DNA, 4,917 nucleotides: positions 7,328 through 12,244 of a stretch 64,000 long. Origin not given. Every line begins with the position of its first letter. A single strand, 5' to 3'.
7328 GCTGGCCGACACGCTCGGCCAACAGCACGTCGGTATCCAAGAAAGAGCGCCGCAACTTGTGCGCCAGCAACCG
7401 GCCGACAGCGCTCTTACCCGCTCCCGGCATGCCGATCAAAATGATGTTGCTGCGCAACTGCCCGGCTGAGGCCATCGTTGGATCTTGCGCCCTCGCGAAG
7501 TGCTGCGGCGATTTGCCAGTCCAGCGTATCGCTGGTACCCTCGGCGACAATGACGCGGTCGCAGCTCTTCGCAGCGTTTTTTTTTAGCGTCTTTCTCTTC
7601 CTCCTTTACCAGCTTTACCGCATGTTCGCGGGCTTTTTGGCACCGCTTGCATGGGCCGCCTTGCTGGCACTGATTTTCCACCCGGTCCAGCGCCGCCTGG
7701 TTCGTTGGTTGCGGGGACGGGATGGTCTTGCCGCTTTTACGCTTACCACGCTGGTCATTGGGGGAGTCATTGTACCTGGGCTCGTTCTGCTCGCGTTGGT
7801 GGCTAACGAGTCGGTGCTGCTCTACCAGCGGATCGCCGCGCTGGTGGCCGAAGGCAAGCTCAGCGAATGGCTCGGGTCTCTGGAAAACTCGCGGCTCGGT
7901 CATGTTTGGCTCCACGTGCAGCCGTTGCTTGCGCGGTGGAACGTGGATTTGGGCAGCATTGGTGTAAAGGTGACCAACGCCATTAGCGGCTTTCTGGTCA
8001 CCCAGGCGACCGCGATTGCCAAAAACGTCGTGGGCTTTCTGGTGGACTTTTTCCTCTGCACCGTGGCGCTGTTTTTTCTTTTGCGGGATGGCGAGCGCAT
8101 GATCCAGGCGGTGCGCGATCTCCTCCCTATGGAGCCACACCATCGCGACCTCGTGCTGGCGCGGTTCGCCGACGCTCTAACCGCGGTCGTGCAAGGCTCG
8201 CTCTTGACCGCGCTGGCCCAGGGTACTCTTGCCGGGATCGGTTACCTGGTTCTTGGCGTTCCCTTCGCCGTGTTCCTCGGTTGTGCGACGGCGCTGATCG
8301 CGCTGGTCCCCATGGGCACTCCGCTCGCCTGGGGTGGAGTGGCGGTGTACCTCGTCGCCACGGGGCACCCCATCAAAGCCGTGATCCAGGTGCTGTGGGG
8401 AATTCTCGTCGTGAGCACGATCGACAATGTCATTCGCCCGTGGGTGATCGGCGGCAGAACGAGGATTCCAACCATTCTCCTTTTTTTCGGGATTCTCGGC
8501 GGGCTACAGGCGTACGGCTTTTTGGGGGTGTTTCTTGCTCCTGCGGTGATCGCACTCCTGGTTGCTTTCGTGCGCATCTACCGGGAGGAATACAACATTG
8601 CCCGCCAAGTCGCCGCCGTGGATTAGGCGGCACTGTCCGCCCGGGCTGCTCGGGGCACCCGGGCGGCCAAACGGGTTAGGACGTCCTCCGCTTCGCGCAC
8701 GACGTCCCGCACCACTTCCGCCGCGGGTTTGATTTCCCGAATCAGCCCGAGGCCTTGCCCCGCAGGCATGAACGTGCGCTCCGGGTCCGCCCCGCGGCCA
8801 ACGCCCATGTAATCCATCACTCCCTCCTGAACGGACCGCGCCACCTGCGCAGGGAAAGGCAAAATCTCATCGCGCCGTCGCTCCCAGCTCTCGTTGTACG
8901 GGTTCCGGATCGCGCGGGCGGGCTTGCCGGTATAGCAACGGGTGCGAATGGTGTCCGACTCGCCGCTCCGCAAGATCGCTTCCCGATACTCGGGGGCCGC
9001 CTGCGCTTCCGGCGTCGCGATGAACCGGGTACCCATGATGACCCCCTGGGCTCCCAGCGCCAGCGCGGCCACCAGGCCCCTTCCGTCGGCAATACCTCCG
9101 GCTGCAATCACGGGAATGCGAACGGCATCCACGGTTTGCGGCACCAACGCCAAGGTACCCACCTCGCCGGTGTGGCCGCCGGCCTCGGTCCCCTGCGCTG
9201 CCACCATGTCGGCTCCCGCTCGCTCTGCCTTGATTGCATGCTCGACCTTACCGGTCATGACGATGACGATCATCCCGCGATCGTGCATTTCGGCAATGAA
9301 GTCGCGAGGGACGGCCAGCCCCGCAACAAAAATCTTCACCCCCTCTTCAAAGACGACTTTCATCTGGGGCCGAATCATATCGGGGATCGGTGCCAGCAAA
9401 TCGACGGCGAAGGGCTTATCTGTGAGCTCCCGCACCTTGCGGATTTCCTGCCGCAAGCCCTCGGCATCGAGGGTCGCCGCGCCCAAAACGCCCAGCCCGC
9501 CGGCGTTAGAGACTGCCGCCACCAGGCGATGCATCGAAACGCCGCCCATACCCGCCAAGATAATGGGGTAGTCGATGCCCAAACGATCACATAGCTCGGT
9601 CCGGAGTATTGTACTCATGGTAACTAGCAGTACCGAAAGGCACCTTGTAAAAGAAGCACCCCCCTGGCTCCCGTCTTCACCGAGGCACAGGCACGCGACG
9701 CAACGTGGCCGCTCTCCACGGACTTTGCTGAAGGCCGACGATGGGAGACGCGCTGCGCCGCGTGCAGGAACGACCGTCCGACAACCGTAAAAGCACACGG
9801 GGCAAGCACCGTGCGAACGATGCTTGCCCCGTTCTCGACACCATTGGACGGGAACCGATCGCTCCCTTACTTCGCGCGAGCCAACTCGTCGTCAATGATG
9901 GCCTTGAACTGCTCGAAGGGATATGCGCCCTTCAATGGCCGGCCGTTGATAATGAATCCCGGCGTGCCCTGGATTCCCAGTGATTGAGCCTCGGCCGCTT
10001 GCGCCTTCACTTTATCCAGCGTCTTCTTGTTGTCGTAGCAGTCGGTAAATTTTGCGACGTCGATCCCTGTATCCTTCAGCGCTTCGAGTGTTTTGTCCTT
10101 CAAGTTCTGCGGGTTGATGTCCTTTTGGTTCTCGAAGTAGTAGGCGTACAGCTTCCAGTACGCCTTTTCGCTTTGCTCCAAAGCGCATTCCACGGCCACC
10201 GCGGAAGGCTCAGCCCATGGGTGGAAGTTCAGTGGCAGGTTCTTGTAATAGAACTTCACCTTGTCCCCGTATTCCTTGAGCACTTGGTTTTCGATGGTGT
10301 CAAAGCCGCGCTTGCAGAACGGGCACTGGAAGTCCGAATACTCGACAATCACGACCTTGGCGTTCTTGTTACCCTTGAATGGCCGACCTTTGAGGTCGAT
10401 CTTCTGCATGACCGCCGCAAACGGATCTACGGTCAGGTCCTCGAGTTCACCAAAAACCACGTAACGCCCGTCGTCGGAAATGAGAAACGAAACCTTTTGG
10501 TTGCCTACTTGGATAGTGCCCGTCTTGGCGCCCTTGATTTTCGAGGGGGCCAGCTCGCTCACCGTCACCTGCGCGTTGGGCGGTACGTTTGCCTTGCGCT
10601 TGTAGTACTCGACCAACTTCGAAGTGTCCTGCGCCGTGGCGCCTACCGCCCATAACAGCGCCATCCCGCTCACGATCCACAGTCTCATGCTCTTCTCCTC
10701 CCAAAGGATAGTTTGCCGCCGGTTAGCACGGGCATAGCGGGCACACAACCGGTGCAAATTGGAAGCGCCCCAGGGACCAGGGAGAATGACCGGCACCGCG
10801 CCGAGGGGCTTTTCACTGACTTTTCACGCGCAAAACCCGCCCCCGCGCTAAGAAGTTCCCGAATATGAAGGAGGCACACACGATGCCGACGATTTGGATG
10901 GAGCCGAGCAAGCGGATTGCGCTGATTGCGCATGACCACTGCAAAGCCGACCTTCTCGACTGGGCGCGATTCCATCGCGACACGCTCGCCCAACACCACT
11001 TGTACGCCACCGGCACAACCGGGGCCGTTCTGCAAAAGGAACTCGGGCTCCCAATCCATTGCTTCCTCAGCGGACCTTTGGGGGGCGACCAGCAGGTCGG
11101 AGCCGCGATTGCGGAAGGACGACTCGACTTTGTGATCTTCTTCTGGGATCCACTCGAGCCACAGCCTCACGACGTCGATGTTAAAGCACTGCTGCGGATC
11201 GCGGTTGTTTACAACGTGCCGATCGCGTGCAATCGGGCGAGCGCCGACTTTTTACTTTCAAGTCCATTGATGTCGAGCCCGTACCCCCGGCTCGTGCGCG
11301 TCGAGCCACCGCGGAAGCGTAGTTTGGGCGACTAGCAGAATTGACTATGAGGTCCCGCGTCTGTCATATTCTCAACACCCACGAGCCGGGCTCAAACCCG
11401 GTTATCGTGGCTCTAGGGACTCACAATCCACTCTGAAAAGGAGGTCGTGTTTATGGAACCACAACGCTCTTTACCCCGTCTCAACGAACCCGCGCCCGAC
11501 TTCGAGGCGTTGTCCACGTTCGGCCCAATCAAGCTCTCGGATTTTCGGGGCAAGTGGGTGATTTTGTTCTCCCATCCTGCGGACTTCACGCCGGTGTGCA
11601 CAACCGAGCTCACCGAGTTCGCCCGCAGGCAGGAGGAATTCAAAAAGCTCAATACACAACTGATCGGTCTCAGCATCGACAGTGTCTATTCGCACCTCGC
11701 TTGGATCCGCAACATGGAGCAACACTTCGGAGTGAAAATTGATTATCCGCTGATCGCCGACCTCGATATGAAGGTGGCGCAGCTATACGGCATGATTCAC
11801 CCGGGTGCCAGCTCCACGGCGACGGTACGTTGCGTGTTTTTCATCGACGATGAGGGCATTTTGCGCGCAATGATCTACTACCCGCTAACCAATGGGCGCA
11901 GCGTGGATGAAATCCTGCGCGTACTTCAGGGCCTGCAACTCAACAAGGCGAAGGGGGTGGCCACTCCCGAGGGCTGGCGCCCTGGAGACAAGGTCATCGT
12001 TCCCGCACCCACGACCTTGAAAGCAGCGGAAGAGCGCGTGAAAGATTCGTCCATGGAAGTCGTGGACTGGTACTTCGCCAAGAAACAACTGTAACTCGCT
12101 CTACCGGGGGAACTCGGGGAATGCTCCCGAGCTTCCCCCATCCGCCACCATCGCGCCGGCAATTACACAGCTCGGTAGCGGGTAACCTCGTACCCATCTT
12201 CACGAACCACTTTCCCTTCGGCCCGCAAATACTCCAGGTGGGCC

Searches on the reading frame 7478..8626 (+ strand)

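Call 84: search_protein_families(library=pfam, proteins=[window:7478-8626:+], max_evalue=0.00001)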
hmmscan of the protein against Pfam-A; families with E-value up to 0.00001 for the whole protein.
window:7478-8626:+ (382 aa): 1 family
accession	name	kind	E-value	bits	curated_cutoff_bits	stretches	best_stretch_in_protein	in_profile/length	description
PF01594.21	AI-2E_transport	-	3.5e-47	161.6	34.3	1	34-368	2-326/327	AI-2E family transporter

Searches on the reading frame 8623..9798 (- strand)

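Call 84: search_protein_families(library=pfam, proteins=[window:8623-9798:-], max_evalue=0.00001)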
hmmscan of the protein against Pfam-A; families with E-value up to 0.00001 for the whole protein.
window:8623-9798:- (391 aa): 3 families
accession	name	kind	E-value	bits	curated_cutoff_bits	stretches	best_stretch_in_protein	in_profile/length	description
PF03060.21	NMO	-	8.6e-75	252.6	28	1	68-368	3-330/331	Nitronate monooxygenase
PF00478.31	IMPDH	-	3.5e-12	46.4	25.6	0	218-268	198-248/345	IMP dehydrogenase / GMP reductase domain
PF01070.24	FMN_dh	-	1.8e-06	27.7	24.9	0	185-261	229-307/350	FMN-dependent dehydrogenase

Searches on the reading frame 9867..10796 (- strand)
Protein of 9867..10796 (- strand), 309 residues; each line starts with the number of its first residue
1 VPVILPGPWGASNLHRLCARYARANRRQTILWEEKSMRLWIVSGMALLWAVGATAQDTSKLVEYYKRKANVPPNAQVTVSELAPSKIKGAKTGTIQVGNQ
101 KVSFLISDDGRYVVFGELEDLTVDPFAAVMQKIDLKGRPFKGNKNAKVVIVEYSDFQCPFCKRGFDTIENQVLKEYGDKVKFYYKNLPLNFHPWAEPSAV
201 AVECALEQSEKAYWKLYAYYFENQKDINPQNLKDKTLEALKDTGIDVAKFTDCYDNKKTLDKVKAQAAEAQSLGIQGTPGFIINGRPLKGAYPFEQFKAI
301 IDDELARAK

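Call 84: search_protein_families(library=pfam, proteins=[window:9867-10796:-], max_evalue=0.00001)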
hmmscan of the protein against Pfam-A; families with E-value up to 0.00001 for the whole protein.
window:9867-10796:- (309 aa): 3 families
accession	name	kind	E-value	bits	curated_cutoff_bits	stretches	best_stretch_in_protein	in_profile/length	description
PF13462.12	Thioredoxin_4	-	6.1e-32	111.5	23.2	1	138-303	5-165/165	Thioredoxin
PF01323.26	DSBA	-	2.1e-20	73.8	25.6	1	150-301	2-190/191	DSBA-like thioredoxin domain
PF13098.12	Thioredoxin_2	-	8.4e-08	33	27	1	144-300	3-103/104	Thioredoxin-like domain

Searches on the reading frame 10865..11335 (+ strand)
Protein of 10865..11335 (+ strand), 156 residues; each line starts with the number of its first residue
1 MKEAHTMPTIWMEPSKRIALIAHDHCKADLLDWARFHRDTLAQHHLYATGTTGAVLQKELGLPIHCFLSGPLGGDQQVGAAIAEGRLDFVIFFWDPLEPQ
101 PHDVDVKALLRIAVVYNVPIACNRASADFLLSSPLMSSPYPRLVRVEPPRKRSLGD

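Call 84: search_protein_families(library=pfam, proteins=[window:10865-11335:+], max_evalue=0.00001)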
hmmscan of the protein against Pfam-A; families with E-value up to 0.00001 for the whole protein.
window:10865-11335:+ (156 aa): 1 family
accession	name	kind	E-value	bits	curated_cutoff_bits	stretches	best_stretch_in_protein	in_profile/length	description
PF02142.27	MGS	-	2.5e-18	66.4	24.1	1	30-121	2-93/94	MGS-like domain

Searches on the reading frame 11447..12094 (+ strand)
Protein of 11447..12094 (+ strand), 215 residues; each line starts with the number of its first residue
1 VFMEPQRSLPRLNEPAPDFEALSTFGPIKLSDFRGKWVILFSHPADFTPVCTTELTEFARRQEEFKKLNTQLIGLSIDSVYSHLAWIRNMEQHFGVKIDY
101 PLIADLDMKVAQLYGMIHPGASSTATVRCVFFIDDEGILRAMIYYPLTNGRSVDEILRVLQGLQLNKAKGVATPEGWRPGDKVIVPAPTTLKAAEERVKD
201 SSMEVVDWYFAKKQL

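Call 84: search_protein_families(library=pfam, proteins=[window:11447-12094:+], max_evalue=0.00001)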
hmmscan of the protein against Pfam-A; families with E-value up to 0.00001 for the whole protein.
window:11447-12094:+ (215 aa): 3 families
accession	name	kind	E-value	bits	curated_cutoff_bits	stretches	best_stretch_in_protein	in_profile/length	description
PF00578.27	AhpC-TSA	-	4e-36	124.1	26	1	13-141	2-123/124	AhpC/TSA family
PF08534.16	Redoxin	-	7.1e-16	58.8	26.6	1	13-152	3-140/148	Redoxin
PF10417.14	1-cysPrx_C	-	4.1e-12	46.3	21.1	1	162-200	1-40/41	C-terminal domain of 1-Cys peroxiredoxin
